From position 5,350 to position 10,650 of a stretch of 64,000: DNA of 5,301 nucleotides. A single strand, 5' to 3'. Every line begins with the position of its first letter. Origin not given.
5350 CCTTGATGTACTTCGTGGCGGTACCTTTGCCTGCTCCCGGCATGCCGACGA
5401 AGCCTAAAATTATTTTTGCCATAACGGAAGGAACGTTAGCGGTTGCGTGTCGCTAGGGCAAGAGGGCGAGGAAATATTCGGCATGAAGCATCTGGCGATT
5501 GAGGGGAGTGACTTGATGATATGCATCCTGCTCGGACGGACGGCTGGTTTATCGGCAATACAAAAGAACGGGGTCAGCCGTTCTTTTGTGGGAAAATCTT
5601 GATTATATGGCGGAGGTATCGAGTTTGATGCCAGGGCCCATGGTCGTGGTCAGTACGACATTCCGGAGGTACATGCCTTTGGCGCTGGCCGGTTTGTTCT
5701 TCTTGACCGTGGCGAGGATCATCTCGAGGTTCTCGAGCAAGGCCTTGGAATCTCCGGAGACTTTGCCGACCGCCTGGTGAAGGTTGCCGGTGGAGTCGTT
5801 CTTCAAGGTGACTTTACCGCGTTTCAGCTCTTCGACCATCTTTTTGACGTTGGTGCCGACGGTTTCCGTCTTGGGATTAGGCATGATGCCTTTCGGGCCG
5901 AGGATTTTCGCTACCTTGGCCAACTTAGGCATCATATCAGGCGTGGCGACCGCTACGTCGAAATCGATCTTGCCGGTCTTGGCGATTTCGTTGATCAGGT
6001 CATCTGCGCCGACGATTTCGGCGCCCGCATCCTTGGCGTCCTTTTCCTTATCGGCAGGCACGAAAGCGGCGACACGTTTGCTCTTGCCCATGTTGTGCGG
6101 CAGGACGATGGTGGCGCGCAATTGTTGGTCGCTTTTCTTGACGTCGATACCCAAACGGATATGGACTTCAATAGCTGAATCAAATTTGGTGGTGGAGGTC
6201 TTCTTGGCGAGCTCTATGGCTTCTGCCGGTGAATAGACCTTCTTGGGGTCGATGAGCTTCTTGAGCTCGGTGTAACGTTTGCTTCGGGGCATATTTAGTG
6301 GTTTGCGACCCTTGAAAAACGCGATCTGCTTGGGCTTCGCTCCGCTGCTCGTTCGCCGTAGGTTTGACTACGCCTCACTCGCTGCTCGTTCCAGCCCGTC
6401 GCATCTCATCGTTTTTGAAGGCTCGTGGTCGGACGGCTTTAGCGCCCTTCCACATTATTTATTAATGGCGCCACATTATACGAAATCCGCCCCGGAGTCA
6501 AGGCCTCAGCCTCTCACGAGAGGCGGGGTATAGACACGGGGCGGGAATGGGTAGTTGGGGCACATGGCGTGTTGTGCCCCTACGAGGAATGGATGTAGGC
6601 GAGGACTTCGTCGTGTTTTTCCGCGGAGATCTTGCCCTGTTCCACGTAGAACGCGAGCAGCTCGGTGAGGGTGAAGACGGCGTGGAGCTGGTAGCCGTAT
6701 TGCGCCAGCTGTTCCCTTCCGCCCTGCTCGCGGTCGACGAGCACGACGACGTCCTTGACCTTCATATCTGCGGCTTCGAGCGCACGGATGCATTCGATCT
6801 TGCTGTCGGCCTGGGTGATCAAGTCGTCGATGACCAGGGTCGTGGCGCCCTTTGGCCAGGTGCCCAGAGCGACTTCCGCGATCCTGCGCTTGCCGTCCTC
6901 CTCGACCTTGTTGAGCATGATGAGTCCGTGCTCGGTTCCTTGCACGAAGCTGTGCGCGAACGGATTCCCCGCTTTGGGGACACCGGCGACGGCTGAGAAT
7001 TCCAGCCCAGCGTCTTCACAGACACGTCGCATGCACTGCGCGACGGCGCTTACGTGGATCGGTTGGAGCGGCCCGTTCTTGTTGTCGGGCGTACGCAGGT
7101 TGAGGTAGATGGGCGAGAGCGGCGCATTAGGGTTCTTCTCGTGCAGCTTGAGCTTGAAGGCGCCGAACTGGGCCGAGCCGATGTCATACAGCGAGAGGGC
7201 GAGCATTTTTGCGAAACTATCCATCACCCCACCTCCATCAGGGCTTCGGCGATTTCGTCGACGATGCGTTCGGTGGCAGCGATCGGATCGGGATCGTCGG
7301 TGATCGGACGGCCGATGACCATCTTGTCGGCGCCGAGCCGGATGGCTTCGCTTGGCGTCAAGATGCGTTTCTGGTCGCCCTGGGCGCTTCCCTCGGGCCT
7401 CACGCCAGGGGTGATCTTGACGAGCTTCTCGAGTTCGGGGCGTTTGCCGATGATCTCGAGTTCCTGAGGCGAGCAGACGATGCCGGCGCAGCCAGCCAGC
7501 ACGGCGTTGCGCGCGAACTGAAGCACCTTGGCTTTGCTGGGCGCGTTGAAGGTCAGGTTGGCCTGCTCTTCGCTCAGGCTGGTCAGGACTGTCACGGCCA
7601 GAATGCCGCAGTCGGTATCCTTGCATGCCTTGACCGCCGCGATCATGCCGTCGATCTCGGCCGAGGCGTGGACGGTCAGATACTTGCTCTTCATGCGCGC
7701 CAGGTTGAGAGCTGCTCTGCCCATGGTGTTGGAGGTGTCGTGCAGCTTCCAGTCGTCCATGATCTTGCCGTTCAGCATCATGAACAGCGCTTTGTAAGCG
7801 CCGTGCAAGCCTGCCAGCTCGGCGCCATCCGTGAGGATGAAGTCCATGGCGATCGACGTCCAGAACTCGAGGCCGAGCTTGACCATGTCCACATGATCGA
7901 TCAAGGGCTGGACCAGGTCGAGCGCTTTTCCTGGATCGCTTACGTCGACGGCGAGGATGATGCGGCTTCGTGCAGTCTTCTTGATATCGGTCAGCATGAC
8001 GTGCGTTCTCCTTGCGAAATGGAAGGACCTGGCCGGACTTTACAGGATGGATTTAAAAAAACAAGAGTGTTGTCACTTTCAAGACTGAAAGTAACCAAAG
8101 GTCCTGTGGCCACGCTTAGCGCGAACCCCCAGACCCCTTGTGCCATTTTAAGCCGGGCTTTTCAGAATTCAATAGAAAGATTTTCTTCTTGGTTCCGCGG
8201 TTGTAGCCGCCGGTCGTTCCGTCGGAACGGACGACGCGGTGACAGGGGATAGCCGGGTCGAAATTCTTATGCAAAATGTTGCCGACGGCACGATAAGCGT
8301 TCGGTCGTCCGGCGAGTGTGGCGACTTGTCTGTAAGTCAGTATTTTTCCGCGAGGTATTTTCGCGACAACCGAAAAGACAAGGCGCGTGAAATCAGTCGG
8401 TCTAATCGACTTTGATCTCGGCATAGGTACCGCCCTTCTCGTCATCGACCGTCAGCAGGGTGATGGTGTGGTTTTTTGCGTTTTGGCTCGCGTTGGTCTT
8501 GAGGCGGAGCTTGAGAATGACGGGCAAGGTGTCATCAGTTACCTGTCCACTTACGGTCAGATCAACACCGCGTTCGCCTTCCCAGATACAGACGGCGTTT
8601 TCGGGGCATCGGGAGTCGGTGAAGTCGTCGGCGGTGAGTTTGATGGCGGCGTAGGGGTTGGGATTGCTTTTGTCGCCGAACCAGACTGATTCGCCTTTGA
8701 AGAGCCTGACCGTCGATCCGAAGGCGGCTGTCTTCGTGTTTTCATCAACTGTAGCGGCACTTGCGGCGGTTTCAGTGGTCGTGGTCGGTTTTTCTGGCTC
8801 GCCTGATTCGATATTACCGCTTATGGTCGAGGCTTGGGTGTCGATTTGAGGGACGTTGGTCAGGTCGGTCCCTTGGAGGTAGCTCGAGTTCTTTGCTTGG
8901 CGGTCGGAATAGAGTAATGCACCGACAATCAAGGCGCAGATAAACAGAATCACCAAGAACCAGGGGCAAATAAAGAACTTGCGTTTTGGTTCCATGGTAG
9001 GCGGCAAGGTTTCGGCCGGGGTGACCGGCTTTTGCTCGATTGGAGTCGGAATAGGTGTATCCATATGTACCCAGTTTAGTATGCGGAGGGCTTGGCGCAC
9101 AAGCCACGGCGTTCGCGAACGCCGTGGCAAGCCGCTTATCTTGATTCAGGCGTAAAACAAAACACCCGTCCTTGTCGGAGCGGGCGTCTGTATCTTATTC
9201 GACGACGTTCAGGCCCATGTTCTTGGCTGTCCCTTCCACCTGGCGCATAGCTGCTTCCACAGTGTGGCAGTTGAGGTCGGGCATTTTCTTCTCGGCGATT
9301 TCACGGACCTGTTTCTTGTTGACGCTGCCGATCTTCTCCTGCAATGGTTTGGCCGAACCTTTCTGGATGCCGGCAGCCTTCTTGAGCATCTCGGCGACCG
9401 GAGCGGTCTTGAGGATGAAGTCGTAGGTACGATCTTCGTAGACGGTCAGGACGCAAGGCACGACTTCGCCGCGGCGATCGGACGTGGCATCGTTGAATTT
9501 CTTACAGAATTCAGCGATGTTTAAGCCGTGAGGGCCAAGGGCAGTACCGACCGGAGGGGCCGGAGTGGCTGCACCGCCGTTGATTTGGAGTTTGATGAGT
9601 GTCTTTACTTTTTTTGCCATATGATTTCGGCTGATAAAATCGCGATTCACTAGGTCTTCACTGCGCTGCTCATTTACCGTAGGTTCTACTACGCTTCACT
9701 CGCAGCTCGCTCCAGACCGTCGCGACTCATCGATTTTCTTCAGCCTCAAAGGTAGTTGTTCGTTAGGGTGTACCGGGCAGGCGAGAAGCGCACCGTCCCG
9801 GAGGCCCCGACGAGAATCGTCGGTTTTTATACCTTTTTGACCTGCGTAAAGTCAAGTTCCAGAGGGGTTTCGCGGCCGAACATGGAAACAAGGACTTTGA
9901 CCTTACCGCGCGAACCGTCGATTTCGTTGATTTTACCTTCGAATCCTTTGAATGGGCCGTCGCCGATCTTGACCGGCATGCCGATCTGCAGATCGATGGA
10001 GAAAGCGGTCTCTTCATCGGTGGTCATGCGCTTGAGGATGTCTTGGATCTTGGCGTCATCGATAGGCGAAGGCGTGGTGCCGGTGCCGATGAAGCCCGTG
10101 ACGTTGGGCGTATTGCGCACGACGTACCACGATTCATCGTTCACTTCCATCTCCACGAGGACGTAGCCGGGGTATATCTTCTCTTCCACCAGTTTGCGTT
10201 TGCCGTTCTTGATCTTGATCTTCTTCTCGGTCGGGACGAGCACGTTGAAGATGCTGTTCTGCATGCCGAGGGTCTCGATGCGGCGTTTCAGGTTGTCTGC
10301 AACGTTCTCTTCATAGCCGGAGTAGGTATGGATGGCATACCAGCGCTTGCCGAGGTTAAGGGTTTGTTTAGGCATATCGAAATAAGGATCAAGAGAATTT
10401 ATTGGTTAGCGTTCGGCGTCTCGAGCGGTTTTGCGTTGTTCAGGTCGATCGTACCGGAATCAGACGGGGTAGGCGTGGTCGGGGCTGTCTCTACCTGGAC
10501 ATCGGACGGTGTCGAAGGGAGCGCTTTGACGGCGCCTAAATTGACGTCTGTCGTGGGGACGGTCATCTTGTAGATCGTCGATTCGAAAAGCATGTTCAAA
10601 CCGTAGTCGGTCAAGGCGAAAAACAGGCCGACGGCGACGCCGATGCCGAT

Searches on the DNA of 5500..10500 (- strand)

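Call 6: search_rna_families(source=window, start=5500, end=10500, threshold=evalue, max_evalue=10, show_alignments=6)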
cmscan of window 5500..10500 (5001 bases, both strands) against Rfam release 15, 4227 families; matches with E-value up to 10: 1.
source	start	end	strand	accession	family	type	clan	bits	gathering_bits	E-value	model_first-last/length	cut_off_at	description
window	9645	9729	-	RF01722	Pyrobac-1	Gene; sRNA;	-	18.4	40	8.9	1-60/60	no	Pyrobac-1 RNA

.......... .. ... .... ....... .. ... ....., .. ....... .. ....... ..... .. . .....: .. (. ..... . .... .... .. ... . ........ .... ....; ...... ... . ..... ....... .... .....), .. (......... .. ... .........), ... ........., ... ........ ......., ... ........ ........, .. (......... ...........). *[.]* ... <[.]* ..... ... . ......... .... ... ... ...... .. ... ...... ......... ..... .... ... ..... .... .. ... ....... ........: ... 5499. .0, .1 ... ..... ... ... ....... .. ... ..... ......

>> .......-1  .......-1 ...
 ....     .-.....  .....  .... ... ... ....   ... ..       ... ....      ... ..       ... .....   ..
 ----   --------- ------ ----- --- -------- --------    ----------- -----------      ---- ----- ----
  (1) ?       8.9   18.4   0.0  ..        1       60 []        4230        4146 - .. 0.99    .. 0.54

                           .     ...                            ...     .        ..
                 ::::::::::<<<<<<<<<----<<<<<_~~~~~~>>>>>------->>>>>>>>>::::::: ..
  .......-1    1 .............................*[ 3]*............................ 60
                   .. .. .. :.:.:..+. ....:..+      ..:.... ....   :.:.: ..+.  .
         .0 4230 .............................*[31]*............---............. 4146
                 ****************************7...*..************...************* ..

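Call 29: build_rna_model(alignment_id=A3, structure=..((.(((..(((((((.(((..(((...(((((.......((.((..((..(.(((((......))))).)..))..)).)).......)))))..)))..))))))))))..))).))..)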
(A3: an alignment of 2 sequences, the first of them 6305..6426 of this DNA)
Model R2 built from alignment A3 (2 sequences, 122 columns); structure: as given.
model positions 122; base pairs 35; branch points 0; effective number of sequences 0.82; information 0.591 bits per position. Calibrated on 0.2 Mb of random sequence (short: E-values are rough).
structure used (alignment columns):
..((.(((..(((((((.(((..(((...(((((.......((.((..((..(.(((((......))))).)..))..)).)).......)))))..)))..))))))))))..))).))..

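Call 30: search_with_rna_model(model_id=R2, sources=[window, L001, L002, L003, L004, L005, L006, L007, L008, L009, L010, L011, L012, L013, L014, L015, L016, L017, L018, L019, L020, L021, L022, L023, L024, L025, L026, L027, L028, L029, L030, L031, L032, L033, L034, L035, L036, L037, L038, L039, L040, L041, L042, L043, L044, L045, L046, L047, L048, L049, L050, L051, L052, L053, L054, L055, L056, L057, L058, L059, L060, L061, L062, L063, L064, L065, L066, L067, L068, L069, L070, L071, L072, L073, L074, L075, L076, L077, L078, L079, L080], max_evalue=10, show_alignments=4)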
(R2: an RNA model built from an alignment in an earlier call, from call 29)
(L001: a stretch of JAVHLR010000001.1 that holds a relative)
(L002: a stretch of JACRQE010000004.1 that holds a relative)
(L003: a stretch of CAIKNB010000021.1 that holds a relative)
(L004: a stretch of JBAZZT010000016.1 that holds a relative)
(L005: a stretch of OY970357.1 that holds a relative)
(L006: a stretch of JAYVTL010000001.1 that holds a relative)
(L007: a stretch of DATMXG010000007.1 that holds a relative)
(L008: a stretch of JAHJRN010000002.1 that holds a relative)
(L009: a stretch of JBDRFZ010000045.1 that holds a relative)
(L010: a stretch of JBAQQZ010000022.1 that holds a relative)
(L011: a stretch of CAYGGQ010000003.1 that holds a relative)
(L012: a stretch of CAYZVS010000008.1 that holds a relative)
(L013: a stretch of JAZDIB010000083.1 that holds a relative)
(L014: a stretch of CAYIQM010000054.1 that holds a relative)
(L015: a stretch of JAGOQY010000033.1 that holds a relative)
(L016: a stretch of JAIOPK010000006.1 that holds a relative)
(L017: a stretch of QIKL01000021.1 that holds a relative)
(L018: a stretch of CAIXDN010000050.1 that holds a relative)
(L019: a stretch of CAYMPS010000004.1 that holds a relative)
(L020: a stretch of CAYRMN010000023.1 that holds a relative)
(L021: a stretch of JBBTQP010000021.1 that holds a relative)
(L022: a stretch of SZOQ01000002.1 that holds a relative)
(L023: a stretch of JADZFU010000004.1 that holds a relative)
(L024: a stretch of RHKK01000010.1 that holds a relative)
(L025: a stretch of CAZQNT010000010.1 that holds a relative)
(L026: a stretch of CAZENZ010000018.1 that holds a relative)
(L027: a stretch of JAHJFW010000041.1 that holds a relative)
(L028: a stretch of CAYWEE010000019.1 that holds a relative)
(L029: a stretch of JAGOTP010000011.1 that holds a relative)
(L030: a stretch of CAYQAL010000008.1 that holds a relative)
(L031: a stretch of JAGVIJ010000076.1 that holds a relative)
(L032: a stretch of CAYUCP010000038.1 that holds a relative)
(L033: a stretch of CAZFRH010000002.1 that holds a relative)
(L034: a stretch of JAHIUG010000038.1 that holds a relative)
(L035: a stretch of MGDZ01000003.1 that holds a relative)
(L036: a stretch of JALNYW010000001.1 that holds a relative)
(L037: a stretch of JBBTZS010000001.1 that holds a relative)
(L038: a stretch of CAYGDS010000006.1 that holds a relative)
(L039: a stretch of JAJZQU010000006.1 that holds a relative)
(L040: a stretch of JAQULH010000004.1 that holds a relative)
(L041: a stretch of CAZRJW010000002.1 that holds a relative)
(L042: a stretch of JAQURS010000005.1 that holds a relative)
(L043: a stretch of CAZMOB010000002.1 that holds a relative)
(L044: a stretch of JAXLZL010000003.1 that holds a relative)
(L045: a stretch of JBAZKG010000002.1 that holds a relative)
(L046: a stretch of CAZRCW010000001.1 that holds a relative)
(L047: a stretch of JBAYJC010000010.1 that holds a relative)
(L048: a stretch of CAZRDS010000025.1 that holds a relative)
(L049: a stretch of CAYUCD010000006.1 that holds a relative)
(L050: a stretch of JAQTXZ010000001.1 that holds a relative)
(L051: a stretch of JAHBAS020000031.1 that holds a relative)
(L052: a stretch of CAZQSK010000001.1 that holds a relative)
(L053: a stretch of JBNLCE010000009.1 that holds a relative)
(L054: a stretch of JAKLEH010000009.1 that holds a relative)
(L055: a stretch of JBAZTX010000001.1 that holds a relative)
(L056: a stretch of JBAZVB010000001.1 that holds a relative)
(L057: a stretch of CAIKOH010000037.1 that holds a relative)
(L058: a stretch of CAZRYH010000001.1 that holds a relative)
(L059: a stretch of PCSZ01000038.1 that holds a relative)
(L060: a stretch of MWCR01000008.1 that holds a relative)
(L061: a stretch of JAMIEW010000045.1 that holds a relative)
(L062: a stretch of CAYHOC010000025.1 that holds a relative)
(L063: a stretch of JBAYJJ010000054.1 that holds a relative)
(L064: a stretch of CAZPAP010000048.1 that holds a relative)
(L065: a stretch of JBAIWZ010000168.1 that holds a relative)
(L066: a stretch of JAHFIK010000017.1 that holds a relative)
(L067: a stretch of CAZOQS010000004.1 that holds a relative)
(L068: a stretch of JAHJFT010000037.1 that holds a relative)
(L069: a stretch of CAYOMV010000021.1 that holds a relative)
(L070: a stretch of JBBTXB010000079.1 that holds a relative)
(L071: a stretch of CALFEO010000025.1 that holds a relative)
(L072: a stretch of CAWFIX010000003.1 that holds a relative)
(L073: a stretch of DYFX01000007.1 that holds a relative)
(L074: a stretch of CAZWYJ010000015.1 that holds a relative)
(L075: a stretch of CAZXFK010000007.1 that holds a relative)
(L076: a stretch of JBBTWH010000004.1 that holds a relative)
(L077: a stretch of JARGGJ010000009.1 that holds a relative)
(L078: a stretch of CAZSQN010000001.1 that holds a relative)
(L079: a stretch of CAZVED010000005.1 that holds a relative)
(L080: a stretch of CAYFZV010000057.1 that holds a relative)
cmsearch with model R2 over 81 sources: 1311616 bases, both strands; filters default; matches with E-value up to 10: 2.
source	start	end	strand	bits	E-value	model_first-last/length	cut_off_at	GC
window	6305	6426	-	145.4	8.9e-37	1-122/122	no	0.58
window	9627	9747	-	139.3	4.3e-35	1-122/122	no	0.52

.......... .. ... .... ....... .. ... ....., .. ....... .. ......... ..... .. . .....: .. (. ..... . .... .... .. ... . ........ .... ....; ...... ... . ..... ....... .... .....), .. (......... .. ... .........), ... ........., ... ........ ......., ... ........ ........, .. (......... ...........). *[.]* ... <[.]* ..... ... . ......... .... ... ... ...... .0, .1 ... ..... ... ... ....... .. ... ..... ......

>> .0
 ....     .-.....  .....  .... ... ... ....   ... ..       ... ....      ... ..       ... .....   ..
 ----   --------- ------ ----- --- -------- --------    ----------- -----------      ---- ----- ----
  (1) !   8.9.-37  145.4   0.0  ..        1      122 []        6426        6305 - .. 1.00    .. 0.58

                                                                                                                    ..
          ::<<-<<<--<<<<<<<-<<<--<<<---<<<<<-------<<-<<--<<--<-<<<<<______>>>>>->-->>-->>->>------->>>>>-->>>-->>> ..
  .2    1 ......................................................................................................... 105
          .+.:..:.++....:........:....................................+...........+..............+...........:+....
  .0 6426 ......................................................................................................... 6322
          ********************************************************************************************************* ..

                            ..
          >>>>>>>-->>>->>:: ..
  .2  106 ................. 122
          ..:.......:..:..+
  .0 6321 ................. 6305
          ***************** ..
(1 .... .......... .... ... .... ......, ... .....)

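Call 33: search_with_rna_model(model_id=R2, sources=[L081, L082], max_evalue=1, show_alignments=4)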
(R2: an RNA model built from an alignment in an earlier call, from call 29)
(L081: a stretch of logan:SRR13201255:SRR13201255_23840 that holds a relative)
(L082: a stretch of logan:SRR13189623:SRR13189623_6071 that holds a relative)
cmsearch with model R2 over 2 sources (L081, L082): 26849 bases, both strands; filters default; matches with E-value up to 1: 3.
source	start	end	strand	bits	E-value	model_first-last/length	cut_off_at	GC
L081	7120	7241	+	145.4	1.8e-38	1-122/122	no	0.58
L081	3799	3919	+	139.3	8.8e-37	1-122/122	no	0.52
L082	3800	3920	+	133.7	3.1e-35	1-122/122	no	0.53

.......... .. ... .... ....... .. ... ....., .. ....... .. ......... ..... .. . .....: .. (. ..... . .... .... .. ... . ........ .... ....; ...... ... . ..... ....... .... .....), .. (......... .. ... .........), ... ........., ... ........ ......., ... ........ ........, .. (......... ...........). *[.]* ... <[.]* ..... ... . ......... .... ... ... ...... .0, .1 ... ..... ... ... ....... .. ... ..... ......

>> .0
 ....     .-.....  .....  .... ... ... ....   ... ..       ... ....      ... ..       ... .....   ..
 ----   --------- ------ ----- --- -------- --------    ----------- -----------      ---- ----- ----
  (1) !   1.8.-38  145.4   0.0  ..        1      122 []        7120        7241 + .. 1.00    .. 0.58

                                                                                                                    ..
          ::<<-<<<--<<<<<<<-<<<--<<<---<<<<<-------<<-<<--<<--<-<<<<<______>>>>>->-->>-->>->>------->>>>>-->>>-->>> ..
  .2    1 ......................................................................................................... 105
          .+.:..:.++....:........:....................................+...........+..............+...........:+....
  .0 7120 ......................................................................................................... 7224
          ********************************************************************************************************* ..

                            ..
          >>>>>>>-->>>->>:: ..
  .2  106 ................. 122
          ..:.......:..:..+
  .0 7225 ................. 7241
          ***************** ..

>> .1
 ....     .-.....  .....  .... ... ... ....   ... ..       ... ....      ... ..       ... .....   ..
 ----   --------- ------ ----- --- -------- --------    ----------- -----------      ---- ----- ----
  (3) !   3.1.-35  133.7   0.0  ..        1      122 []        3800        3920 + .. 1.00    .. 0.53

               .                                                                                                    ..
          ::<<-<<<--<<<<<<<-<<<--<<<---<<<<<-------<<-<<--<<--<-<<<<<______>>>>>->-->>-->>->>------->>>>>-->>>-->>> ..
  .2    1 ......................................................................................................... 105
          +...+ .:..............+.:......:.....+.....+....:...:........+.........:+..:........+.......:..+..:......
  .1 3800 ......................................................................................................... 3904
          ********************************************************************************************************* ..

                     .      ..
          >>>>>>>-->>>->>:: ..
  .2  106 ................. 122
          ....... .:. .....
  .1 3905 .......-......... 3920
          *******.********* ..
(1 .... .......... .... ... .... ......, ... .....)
